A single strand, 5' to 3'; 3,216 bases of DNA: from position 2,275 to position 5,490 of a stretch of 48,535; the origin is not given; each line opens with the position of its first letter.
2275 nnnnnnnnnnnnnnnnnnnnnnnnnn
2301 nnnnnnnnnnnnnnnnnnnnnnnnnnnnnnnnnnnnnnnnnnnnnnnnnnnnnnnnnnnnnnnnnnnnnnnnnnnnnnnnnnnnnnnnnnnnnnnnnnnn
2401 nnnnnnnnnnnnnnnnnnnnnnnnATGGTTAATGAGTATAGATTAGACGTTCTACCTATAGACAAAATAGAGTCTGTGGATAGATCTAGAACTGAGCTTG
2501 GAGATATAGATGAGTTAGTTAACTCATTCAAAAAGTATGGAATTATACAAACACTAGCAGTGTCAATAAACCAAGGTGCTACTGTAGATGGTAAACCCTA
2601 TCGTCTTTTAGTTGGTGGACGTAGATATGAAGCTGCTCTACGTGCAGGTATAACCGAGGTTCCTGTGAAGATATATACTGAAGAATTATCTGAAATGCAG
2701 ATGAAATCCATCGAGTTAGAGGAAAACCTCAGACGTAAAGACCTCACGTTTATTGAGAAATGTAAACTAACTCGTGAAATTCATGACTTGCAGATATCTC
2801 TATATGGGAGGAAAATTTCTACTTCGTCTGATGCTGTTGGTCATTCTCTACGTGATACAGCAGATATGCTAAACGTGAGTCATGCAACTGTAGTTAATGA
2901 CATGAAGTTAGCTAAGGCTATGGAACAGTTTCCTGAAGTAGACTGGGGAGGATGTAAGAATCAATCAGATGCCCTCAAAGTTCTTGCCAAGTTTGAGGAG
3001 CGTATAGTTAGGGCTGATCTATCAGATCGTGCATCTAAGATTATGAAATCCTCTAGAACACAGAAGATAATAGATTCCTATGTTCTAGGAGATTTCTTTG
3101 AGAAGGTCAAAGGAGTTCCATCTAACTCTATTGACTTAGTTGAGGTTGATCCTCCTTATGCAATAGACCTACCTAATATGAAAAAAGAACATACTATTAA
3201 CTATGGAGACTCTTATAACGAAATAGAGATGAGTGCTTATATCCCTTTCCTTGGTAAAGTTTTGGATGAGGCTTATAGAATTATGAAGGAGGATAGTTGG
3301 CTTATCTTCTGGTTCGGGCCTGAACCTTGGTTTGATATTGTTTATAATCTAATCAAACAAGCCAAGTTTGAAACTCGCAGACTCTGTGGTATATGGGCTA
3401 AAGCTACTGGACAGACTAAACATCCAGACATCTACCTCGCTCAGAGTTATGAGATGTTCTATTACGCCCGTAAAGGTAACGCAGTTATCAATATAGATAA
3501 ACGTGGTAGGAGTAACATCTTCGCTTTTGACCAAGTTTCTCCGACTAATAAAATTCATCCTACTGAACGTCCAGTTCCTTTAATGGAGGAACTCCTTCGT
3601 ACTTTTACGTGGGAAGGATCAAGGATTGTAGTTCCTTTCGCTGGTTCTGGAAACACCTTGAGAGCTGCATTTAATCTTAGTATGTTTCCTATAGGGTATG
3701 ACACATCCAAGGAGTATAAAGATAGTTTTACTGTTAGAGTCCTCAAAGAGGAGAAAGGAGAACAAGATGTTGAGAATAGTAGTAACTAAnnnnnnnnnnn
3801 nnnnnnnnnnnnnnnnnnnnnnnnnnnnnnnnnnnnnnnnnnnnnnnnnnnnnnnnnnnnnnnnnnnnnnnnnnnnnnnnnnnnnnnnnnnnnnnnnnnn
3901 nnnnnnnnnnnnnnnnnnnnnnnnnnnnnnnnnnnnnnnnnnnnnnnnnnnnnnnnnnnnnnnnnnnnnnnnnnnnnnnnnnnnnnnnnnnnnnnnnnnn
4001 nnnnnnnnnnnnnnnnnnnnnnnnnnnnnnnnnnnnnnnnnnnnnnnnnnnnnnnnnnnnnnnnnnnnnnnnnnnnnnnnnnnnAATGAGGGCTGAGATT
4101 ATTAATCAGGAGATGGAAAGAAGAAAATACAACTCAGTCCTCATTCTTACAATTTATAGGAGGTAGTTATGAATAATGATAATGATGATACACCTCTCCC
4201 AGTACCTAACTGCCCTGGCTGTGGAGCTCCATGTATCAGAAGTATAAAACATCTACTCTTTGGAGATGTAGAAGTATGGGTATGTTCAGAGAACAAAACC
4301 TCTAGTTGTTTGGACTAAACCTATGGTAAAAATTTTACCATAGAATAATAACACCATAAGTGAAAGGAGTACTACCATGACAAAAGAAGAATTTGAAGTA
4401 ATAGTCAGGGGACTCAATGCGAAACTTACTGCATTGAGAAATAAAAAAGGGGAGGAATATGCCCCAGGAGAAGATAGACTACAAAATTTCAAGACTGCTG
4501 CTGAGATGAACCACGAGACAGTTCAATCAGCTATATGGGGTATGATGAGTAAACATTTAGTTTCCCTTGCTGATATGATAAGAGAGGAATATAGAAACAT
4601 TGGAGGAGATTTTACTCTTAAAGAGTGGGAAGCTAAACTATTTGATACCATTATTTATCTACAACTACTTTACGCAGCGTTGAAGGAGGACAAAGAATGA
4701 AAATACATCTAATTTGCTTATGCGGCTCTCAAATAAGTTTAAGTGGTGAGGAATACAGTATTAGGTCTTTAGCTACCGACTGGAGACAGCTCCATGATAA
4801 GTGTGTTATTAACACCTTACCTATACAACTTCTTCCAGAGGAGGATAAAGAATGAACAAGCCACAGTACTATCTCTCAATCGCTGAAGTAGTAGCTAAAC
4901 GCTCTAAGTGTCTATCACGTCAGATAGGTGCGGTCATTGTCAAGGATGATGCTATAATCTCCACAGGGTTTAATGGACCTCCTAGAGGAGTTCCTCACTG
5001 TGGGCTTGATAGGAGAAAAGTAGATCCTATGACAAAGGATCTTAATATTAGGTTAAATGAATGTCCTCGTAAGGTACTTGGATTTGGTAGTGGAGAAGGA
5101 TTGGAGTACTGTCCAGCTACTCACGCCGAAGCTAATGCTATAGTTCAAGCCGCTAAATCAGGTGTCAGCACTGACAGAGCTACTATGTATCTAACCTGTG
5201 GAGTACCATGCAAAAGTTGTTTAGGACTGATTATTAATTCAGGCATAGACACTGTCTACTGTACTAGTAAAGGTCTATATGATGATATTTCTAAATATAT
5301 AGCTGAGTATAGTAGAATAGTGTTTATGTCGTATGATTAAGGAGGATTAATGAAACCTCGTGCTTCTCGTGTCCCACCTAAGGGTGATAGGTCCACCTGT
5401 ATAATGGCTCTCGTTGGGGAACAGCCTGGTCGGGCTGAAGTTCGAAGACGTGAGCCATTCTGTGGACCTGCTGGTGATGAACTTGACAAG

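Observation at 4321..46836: Dispersed family of fixed-length 23-bp palindromes (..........-W3-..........) at gene junctions on both arms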

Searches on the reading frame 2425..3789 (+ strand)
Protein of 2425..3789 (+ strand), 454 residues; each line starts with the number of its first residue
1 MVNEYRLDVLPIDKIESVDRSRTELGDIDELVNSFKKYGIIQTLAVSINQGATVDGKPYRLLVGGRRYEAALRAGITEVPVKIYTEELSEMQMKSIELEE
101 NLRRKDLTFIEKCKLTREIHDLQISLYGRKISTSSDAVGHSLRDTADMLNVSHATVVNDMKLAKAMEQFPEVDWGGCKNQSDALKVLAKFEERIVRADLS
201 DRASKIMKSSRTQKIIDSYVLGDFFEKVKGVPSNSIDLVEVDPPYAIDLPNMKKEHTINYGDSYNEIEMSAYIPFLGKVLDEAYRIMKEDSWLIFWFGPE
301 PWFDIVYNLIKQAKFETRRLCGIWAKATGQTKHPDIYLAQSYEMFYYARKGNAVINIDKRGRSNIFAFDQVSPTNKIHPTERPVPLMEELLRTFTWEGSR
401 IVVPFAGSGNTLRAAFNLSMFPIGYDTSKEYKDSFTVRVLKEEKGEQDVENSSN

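Call 7: search_protein_families(library=pfam, proteins=[window:2425-3789:+], max_evalue=0.001)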
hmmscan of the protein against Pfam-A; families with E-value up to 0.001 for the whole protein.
window:2425-3789:+ (454 aa): 2 families
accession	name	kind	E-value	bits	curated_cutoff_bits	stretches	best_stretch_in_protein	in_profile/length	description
PF01555.25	N6_N4_Mtase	-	9.7e-22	78.4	26.7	1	236-434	1-218/221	DNA methylase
PF02195.25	ParB_N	-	9.3e-10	38.9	26.3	1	19-102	18-94/95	ParB N-terminal domain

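Call 59: find_related_loci(query=window:2425-3789:+, collection=viral_contigs, flank=10000)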
Query window:2425-3789:+ (454 aa) in viral_contigs; peptide patterns used: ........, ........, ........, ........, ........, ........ (x = any residue, [..] = any of these).
55 stretches matched a pattern; 2 encode a relative of the query (tblastn E <= 1e-3); 2 distinct loci.
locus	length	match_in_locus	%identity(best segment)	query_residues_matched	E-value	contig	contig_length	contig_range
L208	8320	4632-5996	96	1-454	0e+0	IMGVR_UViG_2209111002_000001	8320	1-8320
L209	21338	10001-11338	81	1-447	0e+0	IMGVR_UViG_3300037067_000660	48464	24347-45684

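Call 127: search_protein_families(library=ncbifam, proteins=[window:2425-3789:+], max_evalue=0.01)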
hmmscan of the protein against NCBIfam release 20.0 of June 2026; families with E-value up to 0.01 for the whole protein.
window:2425-3789:+ (454 aa): 9 families
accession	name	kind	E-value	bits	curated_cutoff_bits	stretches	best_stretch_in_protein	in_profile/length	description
TIGR00180.1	parB_part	domain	2.1e-16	60.2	58.45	1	11-149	12-141/186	ParB/RepB/Spo0J family partition protein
NF010253.0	PRK13699.1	subfamily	1.1e-15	57.9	244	1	218-439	3-205/226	DNA methyltransferase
TIGR04285.1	nucleoid_noc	exception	7.2e-13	48.5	315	1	20-114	18-104/255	nucleoid occlusion protein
NF008572.0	PRK11524.1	equivalog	7.8e-12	44.9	292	1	217-295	15-84/294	adenine-specific DNA-methyltransferase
NF050803.1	DnaMtaseCcrMCaul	equivalog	1.1e-11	44.2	830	2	374-448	182-256/350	adenine-specific DNA-methyltransferase CcrM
TIGR03734.1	PRTRC_parB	hypoth_equivalog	2.4e-09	36.3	278.6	1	22-113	11-99/555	PRTRC system ParB family protein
TIGR03454.1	partition_RepB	equivalog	3.4e-09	36.5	201.5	1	7-122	67-176/325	plasmid partitioning protein RepB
NF010406.0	PRK13832.1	subfamily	0.00039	19.1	640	1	21-112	22-108/578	plasmid partitioning protein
NF010440.0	PRK13866.1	equivalog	0.00073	18.8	522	1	12-121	73-177/336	plasmid partitioning protein RepB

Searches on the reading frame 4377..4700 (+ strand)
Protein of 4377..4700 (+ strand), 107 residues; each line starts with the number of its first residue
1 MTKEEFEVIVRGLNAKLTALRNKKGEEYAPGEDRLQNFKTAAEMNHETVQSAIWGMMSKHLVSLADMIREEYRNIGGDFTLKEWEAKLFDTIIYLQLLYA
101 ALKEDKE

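Call 53: search_protein_families(library=pfam, proteins=[window:4377-4700:+], max_evalue=0.01)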
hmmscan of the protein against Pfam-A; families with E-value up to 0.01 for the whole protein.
window:4377-4700:+ (107 aa): 1 family
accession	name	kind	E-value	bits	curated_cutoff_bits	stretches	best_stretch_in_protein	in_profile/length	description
PF02965.22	Met_synt_B12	-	0.0036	17.2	25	1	39-75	162-198/273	Vitamin B12 dependent methionine synthase, activation domain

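Call 54: search_protein_families(library=phrogs, proteins=[window:4377-4700:+], max_evalue=0.01)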
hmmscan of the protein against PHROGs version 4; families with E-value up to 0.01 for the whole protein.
window:4377-4700:+ (107 aa): 1 family
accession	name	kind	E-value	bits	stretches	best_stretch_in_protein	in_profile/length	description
phrog_6802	-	unknown function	9.2e-26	91.5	1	1-107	1-103/122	-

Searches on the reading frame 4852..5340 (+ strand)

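Call 53: search_protein_families(library=pfam, proteins=[window:4852-5340:+], max_evalue=0.01)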
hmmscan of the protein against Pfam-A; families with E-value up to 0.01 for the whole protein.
window:4852-5340:+ (162 aa): 2 families
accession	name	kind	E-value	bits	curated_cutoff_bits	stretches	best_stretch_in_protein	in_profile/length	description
PF00383.29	dCMP_cyt_deam_1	-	2.5e-21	75.9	25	1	1-137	1-100/102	Cytidine and deoxycytidylate deaminase zinc-binding region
PF14437.12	MafB19-deam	-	2.1e-17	63.8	27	1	1-137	1-99/142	MafB19-like deaminase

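Call 54: search_protein_families(library=phrogs, proteins=[window:4852-5340:+], max_evalue=0.01)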
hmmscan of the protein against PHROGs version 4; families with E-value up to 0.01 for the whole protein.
window:4852-5340:+ (162 aa): 7 families
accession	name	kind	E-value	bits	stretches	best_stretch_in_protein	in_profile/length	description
phrog_174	-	DNA, RNA and nucleotide metabolism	6.4e-39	135.6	1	3-138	116-224/384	dCMP deaminase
phrog_2369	-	DNA, RNA and nucleotide metabolism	2.6e-19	71.1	1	5-139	7-125/195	dCMP deaminase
phrog_9198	-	unknown function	1.5e-11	44.7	2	84-136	380-433/531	-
phrog_18355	-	DNA, RNA and nucleotide metabolism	5.1e-07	30.7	1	89-140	2-50/52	deoxycytidinylate deaminase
phrog_20648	-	DNA, RNA and nucleotide metabolism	2.7e-06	27.8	0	90-138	72-118/311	dCMP deaminase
phrog_20806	-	DNA, RNA and nucleotide metabolism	4.6e-06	27.9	1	76-138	5-62/97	deoxycytidinylate deaminase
phrog_8118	-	unknown function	5.5e-06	26.3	0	9-64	358-412/577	-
